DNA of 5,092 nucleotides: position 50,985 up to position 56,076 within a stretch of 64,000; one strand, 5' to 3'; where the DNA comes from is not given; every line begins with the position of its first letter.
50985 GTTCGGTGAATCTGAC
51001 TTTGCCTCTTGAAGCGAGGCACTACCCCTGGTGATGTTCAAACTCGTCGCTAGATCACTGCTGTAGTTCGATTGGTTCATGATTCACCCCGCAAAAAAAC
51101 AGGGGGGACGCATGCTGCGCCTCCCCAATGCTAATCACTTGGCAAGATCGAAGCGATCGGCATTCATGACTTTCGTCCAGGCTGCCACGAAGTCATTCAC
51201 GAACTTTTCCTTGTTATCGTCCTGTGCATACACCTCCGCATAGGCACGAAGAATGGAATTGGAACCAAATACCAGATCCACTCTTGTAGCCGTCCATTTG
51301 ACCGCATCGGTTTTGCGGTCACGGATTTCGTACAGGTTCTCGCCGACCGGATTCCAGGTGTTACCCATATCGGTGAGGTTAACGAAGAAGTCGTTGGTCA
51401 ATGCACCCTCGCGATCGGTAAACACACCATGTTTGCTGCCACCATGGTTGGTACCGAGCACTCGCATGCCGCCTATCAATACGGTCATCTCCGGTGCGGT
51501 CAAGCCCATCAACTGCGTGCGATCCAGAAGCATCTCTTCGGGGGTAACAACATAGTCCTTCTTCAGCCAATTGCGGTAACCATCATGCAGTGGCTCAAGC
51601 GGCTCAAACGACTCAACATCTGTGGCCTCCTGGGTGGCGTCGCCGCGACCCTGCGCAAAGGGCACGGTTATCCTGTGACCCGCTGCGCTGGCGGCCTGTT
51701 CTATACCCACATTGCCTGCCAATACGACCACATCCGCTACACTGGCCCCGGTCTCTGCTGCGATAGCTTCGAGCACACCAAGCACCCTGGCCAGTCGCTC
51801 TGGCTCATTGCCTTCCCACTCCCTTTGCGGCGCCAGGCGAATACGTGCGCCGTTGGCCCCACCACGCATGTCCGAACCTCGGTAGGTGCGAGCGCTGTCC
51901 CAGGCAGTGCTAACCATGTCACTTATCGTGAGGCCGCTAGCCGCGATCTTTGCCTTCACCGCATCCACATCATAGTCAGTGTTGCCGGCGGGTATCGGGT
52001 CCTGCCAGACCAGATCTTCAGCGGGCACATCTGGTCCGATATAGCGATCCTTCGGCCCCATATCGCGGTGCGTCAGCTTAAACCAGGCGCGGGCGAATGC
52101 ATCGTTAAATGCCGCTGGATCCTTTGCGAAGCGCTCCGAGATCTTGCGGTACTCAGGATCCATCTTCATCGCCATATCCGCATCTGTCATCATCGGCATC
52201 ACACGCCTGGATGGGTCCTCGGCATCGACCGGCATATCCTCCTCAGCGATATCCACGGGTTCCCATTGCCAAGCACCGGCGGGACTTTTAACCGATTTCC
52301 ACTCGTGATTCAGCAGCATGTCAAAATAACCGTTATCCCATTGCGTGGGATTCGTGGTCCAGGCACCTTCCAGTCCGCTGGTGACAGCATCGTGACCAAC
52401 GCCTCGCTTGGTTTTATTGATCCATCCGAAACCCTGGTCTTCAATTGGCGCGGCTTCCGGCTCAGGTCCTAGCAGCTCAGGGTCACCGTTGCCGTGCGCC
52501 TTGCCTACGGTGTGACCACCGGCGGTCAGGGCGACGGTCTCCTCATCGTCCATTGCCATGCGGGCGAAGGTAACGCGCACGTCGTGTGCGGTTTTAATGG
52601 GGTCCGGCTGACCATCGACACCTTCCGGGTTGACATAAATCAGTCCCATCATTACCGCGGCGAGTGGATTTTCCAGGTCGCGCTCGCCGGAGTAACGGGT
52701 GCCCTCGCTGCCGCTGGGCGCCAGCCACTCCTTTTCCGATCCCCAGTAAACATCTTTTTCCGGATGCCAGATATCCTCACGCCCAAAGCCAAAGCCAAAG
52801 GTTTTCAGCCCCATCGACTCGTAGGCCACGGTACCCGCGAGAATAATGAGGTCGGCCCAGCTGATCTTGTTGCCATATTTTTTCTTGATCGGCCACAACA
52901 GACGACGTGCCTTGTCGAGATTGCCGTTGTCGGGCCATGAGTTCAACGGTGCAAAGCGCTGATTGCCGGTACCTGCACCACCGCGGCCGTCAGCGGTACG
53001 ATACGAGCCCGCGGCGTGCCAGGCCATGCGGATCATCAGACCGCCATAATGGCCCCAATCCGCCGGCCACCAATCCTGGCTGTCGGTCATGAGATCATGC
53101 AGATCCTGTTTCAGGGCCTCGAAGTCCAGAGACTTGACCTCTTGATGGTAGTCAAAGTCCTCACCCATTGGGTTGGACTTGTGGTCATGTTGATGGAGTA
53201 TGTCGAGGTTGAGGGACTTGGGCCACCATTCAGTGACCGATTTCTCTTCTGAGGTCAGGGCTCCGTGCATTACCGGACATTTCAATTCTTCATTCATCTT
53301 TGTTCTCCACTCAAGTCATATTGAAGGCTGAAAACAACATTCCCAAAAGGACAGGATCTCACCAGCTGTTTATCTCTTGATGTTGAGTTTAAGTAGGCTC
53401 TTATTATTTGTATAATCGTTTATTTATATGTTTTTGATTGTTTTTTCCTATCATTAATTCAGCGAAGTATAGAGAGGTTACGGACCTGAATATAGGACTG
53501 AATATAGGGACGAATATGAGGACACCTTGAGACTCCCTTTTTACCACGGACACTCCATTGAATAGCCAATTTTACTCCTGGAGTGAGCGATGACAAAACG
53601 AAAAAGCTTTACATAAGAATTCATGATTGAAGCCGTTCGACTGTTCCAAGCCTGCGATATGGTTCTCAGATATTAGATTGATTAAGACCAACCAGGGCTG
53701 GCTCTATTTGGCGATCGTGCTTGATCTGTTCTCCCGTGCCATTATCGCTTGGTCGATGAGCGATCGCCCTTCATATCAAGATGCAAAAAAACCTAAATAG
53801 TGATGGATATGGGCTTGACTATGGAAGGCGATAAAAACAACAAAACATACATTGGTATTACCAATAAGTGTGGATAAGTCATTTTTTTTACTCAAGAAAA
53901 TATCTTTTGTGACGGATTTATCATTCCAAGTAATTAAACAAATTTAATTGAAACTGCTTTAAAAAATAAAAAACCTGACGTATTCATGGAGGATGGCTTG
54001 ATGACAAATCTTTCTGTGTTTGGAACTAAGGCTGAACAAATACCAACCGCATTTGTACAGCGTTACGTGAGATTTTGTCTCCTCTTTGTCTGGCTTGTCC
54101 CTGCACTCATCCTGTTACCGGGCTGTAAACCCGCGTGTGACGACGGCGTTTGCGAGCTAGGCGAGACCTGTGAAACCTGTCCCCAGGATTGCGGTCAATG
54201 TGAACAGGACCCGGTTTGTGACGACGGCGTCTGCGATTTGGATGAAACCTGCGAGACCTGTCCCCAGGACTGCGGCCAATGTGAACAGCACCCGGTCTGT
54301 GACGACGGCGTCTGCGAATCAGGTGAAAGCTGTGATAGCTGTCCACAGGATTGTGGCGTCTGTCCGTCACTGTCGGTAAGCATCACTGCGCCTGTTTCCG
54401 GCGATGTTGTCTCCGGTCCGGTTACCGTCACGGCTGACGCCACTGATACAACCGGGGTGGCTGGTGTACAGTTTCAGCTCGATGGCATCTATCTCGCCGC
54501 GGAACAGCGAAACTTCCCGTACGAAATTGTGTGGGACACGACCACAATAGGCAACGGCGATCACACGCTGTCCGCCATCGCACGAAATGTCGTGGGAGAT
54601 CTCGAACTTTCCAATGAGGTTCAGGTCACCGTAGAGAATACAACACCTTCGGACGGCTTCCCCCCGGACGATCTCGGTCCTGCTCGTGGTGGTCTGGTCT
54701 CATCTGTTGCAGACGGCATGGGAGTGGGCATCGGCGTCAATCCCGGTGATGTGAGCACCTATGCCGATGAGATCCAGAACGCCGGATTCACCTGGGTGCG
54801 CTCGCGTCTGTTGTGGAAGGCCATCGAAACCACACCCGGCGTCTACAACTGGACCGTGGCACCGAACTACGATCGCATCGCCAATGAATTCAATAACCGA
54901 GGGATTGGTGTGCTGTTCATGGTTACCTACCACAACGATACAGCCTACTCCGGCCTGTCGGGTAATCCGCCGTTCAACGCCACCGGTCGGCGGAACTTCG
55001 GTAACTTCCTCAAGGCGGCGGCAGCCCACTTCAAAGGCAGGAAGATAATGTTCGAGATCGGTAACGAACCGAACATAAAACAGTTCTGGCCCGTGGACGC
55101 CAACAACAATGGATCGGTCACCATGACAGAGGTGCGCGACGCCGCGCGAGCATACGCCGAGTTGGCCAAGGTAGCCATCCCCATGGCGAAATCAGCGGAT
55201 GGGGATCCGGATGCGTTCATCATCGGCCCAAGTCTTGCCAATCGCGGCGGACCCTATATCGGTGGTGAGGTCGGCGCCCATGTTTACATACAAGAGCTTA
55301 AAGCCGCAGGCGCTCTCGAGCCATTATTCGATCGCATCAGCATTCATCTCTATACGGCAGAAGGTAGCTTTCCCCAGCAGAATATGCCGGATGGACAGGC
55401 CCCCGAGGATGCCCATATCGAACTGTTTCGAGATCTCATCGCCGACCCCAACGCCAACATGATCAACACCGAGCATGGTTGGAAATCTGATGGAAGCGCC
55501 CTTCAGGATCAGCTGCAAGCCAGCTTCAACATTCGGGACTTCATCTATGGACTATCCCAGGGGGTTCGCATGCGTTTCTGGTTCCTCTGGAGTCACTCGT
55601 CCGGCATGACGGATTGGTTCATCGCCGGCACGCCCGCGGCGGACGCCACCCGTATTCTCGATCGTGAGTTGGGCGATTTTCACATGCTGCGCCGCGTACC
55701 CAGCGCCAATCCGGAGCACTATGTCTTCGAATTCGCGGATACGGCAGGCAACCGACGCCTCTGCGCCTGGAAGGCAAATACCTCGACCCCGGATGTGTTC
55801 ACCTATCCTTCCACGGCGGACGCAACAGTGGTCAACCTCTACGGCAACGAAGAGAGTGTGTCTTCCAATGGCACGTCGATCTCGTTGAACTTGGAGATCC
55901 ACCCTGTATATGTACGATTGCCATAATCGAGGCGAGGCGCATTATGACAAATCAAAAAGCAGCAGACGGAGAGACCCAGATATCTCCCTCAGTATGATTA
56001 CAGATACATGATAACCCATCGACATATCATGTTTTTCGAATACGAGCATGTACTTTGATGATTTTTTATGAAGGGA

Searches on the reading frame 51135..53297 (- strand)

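Call 62: search_protein_families(library=pfam, proteins=[window:51135-53297:-], max_evalue=0.000001)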
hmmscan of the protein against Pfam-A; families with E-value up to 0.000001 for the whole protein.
window:51135-53297:- (720 aa): 1 family
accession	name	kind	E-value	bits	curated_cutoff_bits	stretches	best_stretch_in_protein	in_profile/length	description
PF00141.28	peroxidase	-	9.4e-75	251.9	27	2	79-393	10-237/237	Peroxidase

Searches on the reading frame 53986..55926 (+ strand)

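Call 62: search_protein_families(library=pfam, proteins=[window:53986-55926:+], max_evalue=0.000001)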
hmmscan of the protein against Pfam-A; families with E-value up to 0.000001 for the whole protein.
window:53986-55926:+ (646 aa): 2 families
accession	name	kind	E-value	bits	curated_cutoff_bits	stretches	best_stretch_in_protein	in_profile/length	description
PF17957.7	Big_7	-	5.5e-16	59.4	24.1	1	130-197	2-70/70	Bacterial Ig domain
PF00150.24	Cellulase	-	2e-08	34.5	23.5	1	256-504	23-243/272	Cellulase (glycosyl hydrolase family 5)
